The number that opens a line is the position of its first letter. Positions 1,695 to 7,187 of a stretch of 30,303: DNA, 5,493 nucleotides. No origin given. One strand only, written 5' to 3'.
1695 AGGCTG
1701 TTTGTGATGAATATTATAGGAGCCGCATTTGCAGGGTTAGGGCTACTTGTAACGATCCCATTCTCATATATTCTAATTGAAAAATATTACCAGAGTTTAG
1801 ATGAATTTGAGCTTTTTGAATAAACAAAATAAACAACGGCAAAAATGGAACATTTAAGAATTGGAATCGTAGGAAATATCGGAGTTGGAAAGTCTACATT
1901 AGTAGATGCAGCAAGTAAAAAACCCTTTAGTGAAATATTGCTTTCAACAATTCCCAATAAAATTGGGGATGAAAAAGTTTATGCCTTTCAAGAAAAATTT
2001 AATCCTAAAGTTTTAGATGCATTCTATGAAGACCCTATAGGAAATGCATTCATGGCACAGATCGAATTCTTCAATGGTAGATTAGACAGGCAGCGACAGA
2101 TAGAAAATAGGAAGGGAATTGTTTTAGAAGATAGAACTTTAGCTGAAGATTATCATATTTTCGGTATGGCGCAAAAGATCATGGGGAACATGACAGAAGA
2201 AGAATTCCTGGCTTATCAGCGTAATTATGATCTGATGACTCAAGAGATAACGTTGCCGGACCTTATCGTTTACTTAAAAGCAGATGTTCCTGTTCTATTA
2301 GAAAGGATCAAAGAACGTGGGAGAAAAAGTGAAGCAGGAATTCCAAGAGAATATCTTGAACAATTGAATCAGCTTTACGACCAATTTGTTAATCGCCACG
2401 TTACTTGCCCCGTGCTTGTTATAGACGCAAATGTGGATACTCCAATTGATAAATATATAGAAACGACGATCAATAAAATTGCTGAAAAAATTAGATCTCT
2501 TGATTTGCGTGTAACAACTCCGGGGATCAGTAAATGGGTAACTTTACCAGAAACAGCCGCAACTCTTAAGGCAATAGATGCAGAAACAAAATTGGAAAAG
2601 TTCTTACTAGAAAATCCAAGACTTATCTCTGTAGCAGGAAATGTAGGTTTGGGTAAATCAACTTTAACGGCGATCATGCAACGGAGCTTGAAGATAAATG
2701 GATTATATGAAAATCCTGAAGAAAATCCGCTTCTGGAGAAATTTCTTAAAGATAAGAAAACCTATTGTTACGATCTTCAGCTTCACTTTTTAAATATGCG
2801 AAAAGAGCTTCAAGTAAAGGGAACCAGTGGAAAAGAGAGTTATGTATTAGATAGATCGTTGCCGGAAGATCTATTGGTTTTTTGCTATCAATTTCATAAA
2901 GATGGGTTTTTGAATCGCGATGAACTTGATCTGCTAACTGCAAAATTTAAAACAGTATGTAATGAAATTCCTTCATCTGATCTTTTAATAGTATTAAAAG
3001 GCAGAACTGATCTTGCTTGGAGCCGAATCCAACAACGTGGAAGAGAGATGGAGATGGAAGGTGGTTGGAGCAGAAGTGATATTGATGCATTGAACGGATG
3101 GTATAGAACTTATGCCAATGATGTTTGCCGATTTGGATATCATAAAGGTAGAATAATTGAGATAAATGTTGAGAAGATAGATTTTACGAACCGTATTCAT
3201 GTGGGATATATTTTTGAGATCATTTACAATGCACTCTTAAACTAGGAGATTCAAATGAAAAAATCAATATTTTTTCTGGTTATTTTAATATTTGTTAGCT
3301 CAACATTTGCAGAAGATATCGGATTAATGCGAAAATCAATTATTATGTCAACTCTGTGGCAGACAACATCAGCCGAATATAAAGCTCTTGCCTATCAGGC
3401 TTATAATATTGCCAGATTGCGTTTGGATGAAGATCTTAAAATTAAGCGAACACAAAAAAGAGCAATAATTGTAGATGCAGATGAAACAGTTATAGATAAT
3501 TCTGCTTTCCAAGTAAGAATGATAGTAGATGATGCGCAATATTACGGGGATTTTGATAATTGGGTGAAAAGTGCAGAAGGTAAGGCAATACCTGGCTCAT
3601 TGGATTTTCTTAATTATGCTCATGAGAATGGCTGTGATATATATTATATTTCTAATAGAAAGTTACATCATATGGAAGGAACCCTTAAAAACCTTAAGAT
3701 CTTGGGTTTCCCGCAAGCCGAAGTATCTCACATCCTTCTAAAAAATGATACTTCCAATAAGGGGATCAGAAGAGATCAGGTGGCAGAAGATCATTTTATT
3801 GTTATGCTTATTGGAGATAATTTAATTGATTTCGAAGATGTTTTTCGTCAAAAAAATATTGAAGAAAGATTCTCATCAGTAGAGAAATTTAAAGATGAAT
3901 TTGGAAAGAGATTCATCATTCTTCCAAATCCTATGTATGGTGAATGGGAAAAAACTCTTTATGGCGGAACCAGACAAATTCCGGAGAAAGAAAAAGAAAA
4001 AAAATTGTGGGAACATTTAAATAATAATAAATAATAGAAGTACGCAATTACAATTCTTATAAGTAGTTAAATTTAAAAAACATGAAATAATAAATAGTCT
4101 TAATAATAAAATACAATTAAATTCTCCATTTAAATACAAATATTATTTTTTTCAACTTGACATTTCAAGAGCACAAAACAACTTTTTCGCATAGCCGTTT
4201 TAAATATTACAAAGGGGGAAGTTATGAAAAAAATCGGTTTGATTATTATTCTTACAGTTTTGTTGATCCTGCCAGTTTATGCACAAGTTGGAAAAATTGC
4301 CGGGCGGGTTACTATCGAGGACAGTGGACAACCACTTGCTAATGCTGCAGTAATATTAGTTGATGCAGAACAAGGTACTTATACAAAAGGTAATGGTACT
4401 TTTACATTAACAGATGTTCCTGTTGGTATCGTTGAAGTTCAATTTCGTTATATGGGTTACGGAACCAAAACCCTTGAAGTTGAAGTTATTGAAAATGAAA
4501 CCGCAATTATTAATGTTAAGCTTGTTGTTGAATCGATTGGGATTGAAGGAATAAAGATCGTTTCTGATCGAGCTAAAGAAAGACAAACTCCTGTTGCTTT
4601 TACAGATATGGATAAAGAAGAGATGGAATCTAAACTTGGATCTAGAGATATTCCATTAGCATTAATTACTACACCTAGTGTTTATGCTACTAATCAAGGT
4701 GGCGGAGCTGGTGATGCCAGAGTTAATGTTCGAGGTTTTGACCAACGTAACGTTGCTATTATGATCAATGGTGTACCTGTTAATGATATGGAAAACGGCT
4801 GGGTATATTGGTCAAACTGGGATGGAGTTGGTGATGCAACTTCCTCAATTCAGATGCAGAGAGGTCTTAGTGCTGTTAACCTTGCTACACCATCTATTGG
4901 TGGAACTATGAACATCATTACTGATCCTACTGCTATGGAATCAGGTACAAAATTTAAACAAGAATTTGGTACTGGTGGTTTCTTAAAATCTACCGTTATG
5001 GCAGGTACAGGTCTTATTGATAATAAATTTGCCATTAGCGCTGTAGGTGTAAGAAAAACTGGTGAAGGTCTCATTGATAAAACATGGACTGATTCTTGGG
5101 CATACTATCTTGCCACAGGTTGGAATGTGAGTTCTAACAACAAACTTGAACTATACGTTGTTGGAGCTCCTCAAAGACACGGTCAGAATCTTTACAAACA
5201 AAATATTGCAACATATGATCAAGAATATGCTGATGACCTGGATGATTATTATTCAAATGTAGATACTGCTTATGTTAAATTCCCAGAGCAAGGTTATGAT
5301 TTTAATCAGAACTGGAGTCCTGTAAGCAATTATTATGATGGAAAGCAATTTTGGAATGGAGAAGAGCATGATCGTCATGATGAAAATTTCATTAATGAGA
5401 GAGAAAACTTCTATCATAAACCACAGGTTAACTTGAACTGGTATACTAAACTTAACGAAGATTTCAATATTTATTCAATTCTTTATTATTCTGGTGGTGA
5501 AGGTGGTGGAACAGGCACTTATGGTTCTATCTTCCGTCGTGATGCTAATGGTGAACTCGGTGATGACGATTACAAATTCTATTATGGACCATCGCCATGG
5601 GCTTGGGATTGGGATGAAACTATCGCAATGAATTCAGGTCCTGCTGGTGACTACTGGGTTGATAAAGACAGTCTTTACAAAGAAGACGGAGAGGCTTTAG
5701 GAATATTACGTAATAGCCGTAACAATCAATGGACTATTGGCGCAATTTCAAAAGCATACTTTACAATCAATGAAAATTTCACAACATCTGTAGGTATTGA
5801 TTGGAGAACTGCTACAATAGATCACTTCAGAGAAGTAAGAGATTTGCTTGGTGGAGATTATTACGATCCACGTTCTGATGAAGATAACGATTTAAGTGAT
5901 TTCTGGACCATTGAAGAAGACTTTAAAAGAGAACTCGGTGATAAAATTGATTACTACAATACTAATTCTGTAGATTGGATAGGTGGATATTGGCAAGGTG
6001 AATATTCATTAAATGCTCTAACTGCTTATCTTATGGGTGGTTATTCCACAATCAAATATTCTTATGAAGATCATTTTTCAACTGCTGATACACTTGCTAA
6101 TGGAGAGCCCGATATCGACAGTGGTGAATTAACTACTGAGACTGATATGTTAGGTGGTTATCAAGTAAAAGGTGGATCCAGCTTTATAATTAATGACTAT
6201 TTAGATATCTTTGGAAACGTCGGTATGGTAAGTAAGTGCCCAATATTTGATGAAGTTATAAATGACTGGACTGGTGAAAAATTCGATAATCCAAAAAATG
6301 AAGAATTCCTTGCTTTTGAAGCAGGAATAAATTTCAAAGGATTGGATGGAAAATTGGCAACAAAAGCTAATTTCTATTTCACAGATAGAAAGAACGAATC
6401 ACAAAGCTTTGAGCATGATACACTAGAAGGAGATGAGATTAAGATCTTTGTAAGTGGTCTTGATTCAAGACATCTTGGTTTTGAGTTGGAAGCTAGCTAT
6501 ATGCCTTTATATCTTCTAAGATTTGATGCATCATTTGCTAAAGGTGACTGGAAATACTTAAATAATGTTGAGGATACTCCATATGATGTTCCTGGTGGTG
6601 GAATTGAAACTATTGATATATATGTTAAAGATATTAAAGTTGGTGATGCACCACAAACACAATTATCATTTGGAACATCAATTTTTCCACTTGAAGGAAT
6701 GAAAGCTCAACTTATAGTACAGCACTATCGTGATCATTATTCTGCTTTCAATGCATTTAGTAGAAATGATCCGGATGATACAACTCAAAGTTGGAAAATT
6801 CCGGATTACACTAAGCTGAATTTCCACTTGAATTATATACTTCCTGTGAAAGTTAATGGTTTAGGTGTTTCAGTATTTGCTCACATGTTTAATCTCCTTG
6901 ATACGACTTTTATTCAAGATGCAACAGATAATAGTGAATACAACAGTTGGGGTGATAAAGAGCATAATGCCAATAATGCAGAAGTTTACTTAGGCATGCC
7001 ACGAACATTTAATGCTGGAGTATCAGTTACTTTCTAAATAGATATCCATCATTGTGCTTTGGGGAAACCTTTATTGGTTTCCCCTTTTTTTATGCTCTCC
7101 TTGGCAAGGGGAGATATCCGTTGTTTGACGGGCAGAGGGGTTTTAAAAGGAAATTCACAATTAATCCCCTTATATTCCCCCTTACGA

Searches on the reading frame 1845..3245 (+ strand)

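Call 71: search_protein_families(library=pfam, proteins=[window:1845-3245:+], max_evalue=0.00001)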
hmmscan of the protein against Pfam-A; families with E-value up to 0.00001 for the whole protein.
window:1845-3245:+ (466 aa): 2 families
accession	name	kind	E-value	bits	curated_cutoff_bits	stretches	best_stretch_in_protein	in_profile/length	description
PF01712.25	dNK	-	1.2e-67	228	27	2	6-215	1-197/203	Deoxynucleoside kinase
PF13238.12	AAA_18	-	4.8e-07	30.7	29.4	0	6-162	1-122/128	AAA domain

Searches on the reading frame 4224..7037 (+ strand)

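Call 71: search_protein_families(library=pfam, proteins=[window:4224-7037:+], max_evalue=0.00001)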
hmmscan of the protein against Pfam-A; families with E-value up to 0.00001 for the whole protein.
window:4224-7037:+ (937 aa): 3 families
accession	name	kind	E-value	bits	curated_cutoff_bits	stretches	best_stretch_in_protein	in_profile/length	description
PF13715.12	CarbopepD_reg_2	-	1.4e-14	54.3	32.2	1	25-108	1-84/88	CarboxypepD_reg-like domain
PF13620.12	CarboxypepD_reg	-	3.2e-14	53.5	32.3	1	25-100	2-81/82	Carboxypeptidase regulatory-like domain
PF07715.20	Plug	-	1.6e-12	48.3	23.9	1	119-228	2-107/107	TonB-dependent Receptor Plug Domain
